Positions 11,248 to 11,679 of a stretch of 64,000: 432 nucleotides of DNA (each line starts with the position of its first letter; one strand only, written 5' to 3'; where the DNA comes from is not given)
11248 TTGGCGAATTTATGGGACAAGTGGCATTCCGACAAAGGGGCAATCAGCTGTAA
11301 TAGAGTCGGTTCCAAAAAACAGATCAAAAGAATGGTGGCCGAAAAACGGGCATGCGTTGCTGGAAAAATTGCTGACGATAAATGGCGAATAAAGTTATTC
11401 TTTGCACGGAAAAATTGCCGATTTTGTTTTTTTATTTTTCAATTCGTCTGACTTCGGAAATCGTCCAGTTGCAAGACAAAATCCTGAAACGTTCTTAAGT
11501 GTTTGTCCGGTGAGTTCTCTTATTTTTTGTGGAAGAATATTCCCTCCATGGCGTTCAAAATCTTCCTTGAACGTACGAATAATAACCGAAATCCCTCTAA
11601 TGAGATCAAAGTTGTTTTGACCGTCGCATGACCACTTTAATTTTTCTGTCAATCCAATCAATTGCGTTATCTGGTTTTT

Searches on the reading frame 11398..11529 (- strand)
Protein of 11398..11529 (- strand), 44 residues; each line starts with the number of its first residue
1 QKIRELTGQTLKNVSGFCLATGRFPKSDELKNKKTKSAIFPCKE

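Call 58: search_protein_families(library=pfam, alignment_id=A5, max_evalue=10)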
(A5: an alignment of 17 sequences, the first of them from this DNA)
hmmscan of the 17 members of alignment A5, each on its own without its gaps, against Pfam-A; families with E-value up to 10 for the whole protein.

A. member 1, seq(44 aa): 0 families

B. families by the number of members that match (of 17 scanned): 1 family
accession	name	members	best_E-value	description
PF09373.15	PMBR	1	0.063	Pseudomurein-binding repeat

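Call 95: search_solved_structures(query=A5, max_evalue=10, show_alignments=3)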
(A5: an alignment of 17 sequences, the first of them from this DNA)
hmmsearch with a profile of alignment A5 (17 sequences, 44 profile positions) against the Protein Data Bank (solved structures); distinct sequences matched with E-value up to 10: 3.
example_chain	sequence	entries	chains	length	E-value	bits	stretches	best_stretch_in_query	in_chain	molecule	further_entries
9y6s_4F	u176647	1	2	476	0.91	12.6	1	15-32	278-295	Sperm-tail PG-rich repeat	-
6wv8_A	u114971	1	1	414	1.6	11.8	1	13-34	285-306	Vitamin K epoxide reductase-like protein, termini restrained by green fluorescent protein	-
6wv9_A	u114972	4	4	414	1.7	11.7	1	13-34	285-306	Vitamin K epoxide reductase-like protein, termini restrained by green fluorescent protein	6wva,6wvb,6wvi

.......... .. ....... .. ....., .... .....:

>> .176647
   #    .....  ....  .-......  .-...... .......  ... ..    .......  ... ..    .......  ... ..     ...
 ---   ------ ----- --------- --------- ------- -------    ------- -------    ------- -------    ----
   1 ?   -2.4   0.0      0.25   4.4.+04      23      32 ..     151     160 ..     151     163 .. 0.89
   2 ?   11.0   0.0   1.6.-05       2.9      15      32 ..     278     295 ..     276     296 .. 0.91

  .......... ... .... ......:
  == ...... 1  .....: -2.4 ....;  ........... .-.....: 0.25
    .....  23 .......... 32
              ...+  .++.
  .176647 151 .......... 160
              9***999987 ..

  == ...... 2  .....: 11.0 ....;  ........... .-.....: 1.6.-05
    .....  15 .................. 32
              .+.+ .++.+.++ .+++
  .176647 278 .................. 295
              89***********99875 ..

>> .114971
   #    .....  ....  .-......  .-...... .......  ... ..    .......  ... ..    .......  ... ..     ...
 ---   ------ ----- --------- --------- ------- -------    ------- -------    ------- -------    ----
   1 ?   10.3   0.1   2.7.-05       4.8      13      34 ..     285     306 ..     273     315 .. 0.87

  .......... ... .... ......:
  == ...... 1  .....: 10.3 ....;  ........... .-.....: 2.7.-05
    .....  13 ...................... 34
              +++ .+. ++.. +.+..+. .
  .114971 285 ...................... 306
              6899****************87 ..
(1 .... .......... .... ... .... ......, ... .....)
